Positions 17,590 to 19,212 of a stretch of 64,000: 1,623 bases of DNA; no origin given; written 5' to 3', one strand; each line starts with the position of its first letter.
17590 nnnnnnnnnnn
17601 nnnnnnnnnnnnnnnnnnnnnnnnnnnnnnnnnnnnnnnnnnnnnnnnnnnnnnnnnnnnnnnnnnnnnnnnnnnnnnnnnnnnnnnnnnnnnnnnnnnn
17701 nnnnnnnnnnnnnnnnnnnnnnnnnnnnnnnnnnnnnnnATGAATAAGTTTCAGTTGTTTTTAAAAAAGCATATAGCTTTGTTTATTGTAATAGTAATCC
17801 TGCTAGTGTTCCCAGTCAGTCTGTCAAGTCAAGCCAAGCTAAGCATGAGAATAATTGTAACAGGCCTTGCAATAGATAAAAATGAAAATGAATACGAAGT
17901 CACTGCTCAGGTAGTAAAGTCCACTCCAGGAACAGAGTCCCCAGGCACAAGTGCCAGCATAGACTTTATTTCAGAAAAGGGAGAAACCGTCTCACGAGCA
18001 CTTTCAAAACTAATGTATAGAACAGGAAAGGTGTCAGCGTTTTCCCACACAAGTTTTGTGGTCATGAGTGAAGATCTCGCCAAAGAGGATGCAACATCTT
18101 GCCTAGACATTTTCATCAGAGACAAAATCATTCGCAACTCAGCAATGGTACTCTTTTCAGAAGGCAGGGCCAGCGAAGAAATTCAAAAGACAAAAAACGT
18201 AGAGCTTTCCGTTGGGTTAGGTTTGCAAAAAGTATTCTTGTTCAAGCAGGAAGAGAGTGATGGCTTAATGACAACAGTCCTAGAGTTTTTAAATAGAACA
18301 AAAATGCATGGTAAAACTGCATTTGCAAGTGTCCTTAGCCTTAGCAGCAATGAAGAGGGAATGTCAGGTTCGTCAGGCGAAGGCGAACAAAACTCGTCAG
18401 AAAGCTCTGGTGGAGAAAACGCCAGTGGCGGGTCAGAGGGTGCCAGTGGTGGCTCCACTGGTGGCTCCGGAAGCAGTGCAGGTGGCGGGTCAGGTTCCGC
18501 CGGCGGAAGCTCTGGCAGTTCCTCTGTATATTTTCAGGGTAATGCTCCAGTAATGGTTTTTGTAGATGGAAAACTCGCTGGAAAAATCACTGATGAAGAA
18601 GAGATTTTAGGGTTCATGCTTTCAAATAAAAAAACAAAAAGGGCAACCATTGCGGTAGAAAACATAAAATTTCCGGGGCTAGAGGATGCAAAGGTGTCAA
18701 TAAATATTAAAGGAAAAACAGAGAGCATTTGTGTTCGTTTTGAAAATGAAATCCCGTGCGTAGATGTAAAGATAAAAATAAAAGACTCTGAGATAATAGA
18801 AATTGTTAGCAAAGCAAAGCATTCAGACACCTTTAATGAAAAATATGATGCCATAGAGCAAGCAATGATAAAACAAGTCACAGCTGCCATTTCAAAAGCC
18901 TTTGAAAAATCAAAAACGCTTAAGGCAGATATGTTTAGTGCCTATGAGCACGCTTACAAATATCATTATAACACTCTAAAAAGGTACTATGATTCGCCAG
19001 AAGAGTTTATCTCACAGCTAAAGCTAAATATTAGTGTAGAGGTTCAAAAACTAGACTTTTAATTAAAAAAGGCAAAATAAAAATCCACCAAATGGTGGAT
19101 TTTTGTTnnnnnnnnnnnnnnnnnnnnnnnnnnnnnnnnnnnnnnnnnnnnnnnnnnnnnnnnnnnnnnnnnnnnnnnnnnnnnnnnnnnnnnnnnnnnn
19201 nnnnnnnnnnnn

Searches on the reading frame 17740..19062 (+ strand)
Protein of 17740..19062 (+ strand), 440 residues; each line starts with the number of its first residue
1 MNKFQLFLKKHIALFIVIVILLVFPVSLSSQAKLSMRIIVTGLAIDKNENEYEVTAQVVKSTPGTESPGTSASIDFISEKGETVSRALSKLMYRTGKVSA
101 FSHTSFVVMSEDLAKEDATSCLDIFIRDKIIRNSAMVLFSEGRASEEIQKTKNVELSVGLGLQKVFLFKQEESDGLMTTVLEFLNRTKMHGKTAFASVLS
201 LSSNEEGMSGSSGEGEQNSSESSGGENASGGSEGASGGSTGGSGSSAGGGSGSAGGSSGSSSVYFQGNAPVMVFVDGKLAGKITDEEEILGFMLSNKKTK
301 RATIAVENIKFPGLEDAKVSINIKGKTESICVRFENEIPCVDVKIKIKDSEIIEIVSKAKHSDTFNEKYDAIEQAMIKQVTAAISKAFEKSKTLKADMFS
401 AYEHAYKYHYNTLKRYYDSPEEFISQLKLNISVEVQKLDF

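Call 88: search_protein_families(library=pfam, proteins=[window:17740-19062:+], max_evalue=0.00001)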
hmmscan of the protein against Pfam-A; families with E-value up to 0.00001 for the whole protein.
window:17740-19062:+ (440 aa): 2 families
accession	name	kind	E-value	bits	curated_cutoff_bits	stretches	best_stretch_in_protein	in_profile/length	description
PF25198.1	Spore_GerAC_N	-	1.5e-28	100.3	27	1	34-200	5-175/176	Spore germination protein N-terminal domain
PF05504.16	Spore_GerAC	-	6.7e-17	62.6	23.6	1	272-436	4-162/167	Spore germination B3/ GerAC like, C-terminal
